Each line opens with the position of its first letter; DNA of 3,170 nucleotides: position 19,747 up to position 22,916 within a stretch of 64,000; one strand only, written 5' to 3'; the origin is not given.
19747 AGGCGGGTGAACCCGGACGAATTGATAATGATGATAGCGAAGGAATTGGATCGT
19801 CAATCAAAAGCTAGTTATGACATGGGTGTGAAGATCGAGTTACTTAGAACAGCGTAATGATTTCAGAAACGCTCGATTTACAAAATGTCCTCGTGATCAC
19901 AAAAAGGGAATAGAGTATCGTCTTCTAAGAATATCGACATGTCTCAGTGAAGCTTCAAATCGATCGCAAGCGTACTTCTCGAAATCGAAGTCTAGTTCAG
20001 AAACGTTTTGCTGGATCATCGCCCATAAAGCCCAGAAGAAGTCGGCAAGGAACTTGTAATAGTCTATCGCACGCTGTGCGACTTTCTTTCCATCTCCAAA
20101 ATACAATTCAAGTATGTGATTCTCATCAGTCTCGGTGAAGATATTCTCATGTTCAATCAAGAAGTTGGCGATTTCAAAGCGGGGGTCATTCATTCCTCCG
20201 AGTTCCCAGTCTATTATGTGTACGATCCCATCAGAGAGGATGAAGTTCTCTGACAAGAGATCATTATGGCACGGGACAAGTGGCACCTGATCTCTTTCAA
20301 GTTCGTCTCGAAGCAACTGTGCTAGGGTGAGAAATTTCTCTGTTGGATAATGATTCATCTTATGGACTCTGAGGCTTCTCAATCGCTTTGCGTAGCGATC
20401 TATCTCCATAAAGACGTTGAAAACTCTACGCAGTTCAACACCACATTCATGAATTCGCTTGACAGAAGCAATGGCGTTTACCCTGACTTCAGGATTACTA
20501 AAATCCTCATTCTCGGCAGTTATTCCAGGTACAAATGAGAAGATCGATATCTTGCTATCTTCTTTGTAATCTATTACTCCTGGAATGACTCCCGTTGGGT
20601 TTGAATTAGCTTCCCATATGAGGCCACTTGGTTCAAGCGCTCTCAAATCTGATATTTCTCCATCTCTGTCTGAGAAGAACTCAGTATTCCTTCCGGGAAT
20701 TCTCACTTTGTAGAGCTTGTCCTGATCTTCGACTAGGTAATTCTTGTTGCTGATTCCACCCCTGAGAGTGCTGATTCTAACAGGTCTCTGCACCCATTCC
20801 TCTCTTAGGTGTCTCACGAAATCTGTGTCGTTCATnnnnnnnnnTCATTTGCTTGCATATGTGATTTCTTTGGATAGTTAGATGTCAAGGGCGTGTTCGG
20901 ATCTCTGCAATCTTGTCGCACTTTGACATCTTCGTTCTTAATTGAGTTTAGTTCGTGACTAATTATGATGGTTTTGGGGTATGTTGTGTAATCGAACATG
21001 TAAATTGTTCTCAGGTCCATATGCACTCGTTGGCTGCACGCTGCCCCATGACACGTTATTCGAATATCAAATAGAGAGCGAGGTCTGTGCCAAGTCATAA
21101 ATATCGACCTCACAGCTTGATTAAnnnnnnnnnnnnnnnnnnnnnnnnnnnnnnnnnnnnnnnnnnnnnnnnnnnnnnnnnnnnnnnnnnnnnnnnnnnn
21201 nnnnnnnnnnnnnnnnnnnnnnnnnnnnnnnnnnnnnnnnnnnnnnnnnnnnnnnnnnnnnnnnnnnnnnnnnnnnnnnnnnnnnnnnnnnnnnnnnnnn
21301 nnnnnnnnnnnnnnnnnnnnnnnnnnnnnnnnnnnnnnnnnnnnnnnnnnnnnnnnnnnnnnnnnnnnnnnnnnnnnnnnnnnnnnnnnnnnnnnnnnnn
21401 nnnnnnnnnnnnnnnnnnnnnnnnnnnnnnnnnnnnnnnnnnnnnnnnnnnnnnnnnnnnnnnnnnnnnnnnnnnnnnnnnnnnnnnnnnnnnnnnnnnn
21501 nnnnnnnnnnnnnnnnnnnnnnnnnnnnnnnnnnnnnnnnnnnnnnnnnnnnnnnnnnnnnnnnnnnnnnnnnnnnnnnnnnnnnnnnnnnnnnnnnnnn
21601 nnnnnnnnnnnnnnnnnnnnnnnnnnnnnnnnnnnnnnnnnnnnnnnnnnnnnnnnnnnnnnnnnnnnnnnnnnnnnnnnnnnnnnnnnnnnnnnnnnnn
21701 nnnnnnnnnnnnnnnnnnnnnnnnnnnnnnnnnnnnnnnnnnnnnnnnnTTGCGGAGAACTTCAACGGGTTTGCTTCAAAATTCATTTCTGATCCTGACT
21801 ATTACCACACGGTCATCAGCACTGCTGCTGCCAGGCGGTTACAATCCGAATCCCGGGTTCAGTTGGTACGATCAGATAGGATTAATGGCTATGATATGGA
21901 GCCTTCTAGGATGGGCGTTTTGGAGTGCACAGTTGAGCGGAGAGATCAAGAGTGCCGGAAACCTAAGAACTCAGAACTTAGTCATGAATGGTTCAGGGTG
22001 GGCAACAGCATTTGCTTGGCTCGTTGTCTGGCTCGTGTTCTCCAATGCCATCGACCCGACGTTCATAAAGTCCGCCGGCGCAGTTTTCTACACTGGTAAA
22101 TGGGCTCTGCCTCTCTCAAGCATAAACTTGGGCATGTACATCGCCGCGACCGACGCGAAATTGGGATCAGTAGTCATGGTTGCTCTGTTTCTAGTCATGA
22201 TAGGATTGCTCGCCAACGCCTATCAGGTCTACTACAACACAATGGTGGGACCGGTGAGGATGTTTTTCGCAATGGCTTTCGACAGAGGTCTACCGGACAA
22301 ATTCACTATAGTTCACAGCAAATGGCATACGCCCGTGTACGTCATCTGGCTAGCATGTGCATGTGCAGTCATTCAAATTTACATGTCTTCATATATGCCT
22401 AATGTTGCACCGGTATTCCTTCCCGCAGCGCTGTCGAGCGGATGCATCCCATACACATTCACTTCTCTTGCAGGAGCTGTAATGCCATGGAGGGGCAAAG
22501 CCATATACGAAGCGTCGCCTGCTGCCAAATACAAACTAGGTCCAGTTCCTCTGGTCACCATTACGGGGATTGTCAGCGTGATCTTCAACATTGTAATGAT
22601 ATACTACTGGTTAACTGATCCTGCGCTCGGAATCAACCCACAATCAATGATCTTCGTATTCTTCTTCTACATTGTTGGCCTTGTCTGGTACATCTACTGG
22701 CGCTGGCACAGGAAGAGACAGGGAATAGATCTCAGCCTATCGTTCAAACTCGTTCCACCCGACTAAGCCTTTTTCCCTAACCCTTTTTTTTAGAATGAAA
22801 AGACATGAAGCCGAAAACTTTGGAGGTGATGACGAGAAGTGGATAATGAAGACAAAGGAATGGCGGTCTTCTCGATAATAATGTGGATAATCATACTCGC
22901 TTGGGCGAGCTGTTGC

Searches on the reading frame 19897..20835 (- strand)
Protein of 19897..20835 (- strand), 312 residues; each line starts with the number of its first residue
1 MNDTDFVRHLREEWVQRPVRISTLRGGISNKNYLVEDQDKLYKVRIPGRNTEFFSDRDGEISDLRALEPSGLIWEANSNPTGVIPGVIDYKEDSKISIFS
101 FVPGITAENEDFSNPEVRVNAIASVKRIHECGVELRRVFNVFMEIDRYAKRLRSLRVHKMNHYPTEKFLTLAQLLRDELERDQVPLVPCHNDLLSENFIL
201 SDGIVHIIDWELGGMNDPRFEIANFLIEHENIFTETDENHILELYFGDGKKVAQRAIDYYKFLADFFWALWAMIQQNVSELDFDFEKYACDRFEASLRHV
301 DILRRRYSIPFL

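Call 53: search_protein_families(library=pfam, proteins=[window:19897-20835:-], max_evalue=0.001)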
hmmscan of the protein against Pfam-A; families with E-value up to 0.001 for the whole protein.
window:19897-20835:- (312 aa): 2 families
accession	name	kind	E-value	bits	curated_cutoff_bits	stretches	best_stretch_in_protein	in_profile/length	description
PF01633.27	Choline_kinase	-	7.8e-28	98.1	29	2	99-231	70-209/300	Choline/ethanolamine kinase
PF01636.29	APH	-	6.6e-16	59.2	23.2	1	21-243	2-223/239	Phosphotransferase enzyme family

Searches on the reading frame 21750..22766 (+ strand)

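Call 53: search_protein_families(library=pfam, proteins=[window:21750-22766:+], max_evalue=0.001)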
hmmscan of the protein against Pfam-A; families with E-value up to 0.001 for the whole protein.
window:21750-22766:+ (338 aa): 1 family
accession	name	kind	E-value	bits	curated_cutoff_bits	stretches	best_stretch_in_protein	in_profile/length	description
PF00324.27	AA_permease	-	3e-08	33.2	24.6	1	142-323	278-463/470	Amino acid permease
